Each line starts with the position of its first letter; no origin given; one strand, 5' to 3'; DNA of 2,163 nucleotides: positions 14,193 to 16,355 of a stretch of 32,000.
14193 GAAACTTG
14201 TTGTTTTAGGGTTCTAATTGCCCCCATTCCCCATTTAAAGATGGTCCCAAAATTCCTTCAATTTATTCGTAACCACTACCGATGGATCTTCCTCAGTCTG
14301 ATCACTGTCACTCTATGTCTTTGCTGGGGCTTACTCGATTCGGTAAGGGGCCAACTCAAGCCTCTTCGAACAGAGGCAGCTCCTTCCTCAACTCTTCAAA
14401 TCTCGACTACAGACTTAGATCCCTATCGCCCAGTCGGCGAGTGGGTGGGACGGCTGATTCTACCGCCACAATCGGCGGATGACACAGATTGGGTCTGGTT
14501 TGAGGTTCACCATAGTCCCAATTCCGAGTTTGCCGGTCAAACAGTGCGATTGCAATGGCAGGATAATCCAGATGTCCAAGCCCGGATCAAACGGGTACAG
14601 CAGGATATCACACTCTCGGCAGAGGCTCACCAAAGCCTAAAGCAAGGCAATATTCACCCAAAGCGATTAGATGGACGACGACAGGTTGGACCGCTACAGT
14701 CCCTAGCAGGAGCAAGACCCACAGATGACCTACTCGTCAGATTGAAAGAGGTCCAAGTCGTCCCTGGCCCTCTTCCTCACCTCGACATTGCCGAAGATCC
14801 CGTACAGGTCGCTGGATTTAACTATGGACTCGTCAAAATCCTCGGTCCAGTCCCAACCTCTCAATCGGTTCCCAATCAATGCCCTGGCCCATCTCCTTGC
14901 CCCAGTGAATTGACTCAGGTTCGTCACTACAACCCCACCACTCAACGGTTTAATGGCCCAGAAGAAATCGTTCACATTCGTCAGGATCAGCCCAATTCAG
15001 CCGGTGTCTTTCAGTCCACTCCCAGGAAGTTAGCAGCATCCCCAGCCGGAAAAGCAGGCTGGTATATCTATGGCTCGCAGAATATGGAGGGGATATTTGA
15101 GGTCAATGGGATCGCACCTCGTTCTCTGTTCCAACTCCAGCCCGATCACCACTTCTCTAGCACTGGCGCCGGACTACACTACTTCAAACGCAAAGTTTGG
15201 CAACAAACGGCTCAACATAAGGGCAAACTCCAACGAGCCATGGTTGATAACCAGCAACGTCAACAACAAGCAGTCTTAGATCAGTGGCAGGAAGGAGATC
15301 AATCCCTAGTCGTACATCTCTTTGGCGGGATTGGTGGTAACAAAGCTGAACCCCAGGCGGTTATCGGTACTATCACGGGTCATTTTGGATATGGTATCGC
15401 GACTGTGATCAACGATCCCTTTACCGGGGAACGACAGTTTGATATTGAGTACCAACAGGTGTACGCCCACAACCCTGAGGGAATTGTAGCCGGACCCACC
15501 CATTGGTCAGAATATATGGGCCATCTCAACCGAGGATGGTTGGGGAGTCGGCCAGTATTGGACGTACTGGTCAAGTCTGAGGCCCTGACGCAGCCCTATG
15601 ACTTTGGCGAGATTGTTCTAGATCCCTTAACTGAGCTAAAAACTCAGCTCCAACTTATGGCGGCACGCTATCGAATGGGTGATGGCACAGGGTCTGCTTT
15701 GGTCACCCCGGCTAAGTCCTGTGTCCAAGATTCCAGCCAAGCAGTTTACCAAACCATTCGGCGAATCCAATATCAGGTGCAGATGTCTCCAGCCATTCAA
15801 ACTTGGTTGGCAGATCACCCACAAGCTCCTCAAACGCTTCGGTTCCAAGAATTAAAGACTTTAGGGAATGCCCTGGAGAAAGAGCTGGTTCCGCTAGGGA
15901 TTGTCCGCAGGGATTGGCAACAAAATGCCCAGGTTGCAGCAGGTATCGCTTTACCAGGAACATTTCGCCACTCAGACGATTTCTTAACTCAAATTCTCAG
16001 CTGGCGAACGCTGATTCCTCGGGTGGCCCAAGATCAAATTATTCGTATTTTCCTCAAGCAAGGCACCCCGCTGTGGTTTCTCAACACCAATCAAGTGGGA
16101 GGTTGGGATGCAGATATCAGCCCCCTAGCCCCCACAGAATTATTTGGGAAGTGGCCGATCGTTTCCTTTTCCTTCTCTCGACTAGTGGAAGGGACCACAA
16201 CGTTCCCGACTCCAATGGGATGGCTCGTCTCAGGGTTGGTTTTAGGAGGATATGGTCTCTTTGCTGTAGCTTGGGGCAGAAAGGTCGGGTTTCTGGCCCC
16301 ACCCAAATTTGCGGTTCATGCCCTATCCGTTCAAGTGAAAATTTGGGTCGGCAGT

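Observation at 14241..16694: Unknown ~650-aa domain fused to a CPBP/Abi intramembrane protease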

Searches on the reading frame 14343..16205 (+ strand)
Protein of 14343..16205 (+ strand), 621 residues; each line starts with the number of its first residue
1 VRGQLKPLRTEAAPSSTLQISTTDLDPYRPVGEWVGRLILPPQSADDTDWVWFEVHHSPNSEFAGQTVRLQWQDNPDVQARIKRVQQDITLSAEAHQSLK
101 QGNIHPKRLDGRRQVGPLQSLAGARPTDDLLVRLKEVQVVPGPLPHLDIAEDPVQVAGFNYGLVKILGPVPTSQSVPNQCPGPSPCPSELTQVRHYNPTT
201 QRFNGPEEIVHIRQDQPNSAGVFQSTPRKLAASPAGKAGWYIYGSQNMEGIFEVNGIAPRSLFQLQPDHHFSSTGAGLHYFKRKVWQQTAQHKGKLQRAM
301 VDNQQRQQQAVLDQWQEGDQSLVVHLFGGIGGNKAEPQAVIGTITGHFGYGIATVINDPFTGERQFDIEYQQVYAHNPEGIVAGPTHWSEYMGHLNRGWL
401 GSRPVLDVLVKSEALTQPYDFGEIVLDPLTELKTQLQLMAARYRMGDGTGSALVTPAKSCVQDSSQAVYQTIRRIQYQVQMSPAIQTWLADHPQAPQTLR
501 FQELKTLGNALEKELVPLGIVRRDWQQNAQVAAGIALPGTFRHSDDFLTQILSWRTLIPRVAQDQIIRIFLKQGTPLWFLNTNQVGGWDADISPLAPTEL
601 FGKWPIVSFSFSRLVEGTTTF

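Call 25: search_protein_representatives(protein=window:14343-16205:+)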
Query: 621 residues. Proteins with E-value up to 0.001 (for the whole library): 416; up to 1e-10: 325; up to 1e-30: 211. The best 150 are listed.
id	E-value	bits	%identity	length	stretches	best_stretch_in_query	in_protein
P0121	1.1e-192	658.4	53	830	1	26-617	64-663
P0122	1.1e-180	618.7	49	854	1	23-605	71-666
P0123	3.2e-180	617.3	49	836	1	26-621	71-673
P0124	1.7e-179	614.9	53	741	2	145-614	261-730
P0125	3.6e-177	607.1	48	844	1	24-617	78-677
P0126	6.5e-174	596.4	48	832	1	26-610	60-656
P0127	6.9e-173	593.0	49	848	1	22-614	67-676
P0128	1.3e-171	588.9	49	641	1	27-602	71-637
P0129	9.4e-171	586.0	52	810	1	27-617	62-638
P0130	2.3e-169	581.4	50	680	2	185-600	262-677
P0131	5.6e-169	580.1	50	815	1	23-621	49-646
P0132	3.1e-167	574.3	47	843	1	27-604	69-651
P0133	1.3e-166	572.3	46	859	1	26-617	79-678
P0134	1.4e-161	555.7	47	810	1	25-616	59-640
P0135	9.1e-159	546.4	46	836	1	27-617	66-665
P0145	3.9e-141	488.1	44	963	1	28-601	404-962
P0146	5.8e-139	480.9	43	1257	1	21-599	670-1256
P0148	1.2e-135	470.0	43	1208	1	23-612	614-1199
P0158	6.6e-125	434.5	41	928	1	22-598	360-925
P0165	1.1e-113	397.4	39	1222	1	24-601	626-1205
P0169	2.2e-107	376.7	36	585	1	23-598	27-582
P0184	3.9e-91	322.9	36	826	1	26-601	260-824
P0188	2.0e-89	317.3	39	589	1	19-599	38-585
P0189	4.6e-88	312.8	35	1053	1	26-601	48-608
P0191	1.2e-86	308.1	37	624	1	25-597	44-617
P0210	9.5e-78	278.7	32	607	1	21-602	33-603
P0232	1.1e-66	242.1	32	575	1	28-606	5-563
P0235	7.5e-65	236.1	34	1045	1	21-599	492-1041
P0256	2.2e-54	201.5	30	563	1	28-603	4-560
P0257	3.4e-54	200.9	32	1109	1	28-597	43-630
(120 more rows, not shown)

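Call 29: search_protein_families(library=pfam, proteins=[P0146, P0148, P0165, P0145, P0158, P0189, P0257, P0184, P0235], max_evalue=0.001)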
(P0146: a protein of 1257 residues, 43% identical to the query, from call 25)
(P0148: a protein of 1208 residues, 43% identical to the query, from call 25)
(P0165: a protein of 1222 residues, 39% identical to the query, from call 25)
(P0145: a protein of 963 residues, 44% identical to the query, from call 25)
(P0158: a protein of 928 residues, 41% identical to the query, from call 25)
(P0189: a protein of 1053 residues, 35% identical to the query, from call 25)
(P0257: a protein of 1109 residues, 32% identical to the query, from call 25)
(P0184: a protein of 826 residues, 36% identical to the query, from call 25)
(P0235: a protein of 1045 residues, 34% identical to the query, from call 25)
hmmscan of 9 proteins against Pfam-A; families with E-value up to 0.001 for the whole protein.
P0146 (1257 aa): 0 families

P0148 (1208 aa): 0 families

P0165 (1222 aa): 0 families

P0145 (963 aa): 0 families

P0158 (928 aa): 0 families

P0189 (1053 aa): 1 family
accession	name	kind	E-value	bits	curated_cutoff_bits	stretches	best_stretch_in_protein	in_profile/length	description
PF13387.12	Lnb_N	-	2.9e-08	33.9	22.2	1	703-857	5-153/175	Lnb N-terminal periplasmic domain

P0257 (1109 aa): 9 families
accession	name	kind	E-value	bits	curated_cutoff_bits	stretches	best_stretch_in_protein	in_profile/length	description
PF13424.12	TPR_12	-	9e-18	64.7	30.1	2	906-973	5-74/77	Tetratricopeptide repeat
PF00515.34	TPR_1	-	5.8e-14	51.7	27.8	1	990-1016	1-27/34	Tetratricopeptide repeat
PF07719.23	TPR_2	-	2e-12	46.6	27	1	990-1016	1-27/34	Tetratricopeptide repeat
PF13181.12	TPR_8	-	9.8e-11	41.4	25.7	0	990-1019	1-30/34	Tetratricopeptide repeat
PF13176.12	TPR_7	-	6.7e-08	32.5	27.9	0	992-1013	1-22/36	Tetratricopeptide repeat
PF13428.12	TPR_14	-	5.4e-07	30.1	23.5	0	866-896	5-35/44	Tetratricopeptide repeat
PF13374.12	TPR_10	-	5.1e-05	23.6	27.5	0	990-1013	2-25/42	Tetratricopeptide repeat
PF13174.12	TPR_6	-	6.2e-05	23.8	26.3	0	950-972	6-28/33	Tetratricopeptide repeat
PF13431.12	TPR_17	-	0.0002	21.8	24.4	0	990-1011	13-34/34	Tetratricopeptide repeat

P0184 (826 aa): 0 families

P0235 (1045 aa): 3 families
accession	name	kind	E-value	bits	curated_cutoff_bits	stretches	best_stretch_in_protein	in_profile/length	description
PF12146.15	Hydrolase_4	-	3.6e-10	40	27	1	190-297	2-105/239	Serine aminopeptidase, S33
PF12697.13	Abhydrolase_6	-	3.4e-09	38.1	26.3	1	195-375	1-152/217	Alpha/beta hydrolase family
PF00561.26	Abhydrolase_1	-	1.5e-06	28.5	25.8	1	194-292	2-92/245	alpha/beta hydrolase fold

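Call 36: search_protein_families(library=pfam, alignment_id=A2, max_evalue=10)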
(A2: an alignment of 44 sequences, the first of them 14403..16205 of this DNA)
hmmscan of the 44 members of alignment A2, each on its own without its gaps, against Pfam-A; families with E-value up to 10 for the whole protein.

A. member 1, window:14403-16205:+ (601 aa): 0 families

B. families by the number of members that match (of 44 scanned): 17 families
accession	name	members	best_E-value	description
PF10413.14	Rhodopsin_N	1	0.0089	Amino terminal of the G-protein receptor rhodopsin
PF19586.5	DUF6093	1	0.012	Family of unknown function (DUF6093)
PF24672.1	DUF7654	1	0.022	Domain of unknown function (DUF7654)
PF11250.13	FAF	1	0.026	Fantastic Four meristem regulator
PF08388.16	GIIM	1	0.065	Group II intron, maturase-specific domain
PF07043.18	DUF1328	1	0.075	Protein of unknown function (DUF1328)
PF00421.24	PSII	1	0.088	Photosystem II protein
PF03672.18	UPF0154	1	0.096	Uncharacterised protein family (UPF0154)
PF04073.20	tRNA_edit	1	0.1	Aminoacyl-tRNA editing domain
PF11975.13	Glyco_hydro_4C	1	0.1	Family 4 glycosyl hydrolase C-terminal domain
PF11162.13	DUF2946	1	0.13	Protein of unknown function (DUF2946)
PF03169.20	OPT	1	0.14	OPT oligopeptide transporter protein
PF10842.14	DUF2642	1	0.15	Protein of unknown function (DUF2642)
PF22294.1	DUF6966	1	0.17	Domain of unknown function (DUF6966)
PF17830.6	STI1-HOP_DP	1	0.17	STI1/HOP, DP domain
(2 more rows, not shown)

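Call 37: search_solved_structures(query=A2, max_evalue=10, show_alignments=2)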
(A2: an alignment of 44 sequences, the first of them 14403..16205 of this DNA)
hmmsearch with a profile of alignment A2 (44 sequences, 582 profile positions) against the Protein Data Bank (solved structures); distinct sequences matched with E-value up to 10: 3.
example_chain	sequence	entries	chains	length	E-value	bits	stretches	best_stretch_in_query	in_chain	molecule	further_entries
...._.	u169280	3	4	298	0.14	13.6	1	461-551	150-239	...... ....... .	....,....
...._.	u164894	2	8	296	0.37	12.2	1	312-361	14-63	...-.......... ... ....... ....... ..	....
8v53_A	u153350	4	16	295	7.1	8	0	317-361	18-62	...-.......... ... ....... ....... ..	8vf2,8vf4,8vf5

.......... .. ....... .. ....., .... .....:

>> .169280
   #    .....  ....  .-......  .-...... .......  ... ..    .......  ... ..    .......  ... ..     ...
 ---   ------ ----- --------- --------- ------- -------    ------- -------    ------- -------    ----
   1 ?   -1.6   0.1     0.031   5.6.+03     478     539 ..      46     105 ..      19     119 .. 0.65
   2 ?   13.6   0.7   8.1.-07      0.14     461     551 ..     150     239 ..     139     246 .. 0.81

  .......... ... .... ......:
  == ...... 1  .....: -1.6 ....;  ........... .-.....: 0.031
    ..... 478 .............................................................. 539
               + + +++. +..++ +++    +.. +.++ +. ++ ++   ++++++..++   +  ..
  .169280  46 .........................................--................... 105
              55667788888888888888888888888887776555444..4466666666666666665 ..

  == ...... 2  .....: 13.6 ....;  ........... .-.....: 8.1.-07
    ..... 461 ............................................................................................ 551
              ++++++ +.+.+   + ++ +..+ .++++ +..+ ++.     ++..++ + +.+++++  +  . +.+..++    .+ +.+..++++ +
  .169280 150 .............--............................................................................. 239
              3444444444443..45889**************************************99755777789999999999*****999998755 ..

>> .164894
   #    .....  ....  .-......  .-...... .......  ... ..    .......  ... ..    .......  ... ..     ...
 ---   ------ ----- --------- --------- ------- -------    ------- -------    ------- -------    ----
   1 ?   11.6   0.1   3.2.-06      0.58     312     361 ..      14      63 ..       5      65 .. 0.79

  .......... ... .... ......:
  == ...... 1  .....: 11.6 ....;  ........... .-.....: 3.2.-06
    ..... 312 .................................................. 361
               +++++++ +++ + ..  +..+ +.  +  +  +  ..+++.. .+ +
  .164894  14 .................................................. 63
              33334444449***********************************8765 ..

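Call 40: find_homologous_proteins(query=A2, max_evalue=0.00001)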
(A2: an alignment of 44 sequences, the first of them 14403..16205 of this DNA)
Query A2 (44 sequences) (601 aa, profile of the alignment): 1486 proteins with E <= 0.00001 among 8000 candidates; the best 120 are listed.
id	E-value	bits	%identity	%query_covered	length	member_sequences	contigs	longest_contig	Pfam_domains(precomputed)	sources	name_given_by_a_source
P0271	7.7e-222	756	48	96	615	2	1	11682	-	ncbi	ncbi:MAG TPA: hypothetical protein V6C91_03415 [Coleofasciculaceae cyanobacterium]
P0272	1.2e-221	755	48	96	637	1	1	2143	-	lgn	-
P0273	2.8e-221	754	48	96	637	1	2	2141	-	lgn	-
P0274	3.8e-221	754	48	97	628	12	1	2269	-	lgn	-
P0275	1.5e-220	752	46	96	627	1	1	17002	-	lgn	-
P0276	3.3e-220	750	48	96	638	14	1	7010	-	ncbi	-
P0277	2.6e-219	748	47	96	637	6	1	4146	-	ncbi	-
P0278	6.4e-219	746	45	96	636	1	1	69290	-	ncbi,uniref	ncbi:abortive infection protein [Coleofasciculus sp. H7-2]|uniref:abortive infection protein n=1 Tax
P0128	8.1e-219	746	48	96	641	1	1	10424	-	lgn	-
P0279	1.3e-218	745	46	96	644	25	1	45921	-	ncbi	-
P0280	2.4e-218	744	45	96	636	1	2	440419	-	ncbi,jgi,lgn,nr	ncbi:MAG: abortive infection protein [Microcoleus vaginatus WJT46-NPBG5]|jgi:predicted Abi (CAAX) fa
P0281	3.5e-218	744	46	95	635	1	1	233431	-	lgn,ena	-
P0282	5.5e-218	743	49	96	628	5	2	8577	-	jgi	jgi:predicted Abi (CAAX) family protease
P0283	5.8e-218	743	47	96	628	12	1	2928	-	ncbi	-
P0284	9.4e-218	742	46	96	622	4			-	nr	nr:abortive infection protein [Coleofasciculus sp. FACHB-1120]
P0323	8.6e-211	719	39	96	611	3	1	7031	-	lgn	-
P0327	2.7e-210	718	46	95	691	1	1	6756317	-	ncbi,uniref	ncbi:abortive infection protein [Microcoleus vaginatus]|uniref:abortive infection protein n=1 Tax=Mi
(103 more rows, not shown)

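Call 41: list_cluster_members(proteins=[P0146, P0165, P0189, P0257, P0235, P0169, P0191, P0210, P0232, P0256])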
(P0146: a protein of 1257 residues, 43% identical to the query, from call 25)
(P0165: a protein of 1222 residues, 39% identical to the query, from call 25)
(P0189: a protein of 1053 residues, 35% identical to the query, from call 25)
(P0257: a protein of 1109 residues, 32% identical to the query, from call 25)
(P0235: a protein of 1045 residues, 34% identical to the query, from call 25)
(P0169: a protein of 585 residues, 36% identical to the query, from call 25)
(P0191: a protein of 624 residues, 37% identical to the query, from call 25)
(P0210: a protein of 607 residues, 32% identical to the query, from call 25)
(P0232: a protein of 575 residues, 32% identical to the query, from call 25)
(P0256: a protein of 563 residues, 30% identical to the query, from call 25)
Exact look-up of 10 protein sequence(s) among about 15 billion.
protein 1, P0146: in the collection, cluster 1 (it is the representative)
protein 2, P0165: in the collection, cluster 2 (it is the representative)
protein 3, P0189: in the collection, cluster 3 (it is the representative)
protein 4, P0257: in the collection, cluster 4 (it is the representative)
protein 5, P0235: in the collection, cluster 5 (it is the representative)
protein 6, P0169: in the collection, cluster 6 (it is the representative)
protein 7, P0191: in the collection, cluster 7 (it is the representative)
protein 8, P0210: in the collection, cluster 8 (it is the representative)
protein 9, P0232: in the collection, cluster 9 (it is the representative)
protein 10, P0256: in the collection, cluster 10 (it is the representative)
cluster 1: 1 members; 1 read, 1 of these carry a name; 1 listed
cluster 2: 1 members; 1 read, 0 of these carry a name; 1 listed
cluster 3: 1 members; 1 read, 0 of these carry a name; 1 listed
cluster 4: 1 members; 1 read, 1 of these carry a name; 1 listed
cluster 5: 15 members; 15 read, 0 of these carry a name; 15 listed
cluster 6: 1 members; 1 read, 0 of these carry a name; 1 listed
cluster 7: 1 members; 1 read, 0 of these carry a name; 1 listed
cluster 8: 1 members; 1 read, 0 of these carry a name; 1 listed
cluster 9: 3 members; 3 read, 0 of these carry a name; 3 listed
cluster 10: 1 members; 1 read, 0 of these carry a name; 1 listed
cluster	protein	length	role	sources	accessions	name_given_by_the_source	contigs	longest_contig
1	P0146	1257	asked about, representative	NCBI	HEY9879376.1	MAG TPA: CAAX protease [Leptolyngbyaceae cyanobacterium]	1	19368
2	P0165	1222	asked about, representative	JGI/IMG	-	-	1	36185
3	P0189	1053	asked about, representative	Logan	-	-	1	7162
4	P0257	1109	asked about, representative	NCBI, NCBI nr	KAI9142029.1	hypothetical protein BKA69DRAFT_1166388 [Paraphysoderma sedebokerense]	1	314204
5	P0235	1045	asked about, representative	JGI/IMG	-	-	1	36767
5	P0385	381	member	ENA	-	-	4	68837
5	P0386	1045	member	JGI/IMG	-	-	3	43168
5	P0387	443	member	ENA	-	-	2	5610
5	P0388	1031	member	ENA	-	-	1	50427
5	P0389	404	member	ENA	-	-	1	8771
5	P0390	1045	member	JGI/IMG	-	-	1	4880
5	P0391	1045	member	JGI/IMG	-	-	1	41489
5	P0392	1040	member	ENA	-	-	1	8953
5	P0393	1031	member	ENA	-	-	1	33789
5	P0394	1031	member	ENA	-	-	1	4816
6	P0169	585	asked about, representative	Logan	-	-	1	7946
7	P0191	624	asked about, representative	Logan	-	-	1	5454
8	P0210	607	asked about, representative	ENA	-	-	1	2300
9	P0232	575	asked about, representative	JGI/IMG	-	-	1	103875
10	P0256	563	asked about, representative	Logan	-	-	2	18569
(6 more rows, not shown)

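Call 42: find_encoding_contigs(protein=P0327, flank=6000, max_places=3)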
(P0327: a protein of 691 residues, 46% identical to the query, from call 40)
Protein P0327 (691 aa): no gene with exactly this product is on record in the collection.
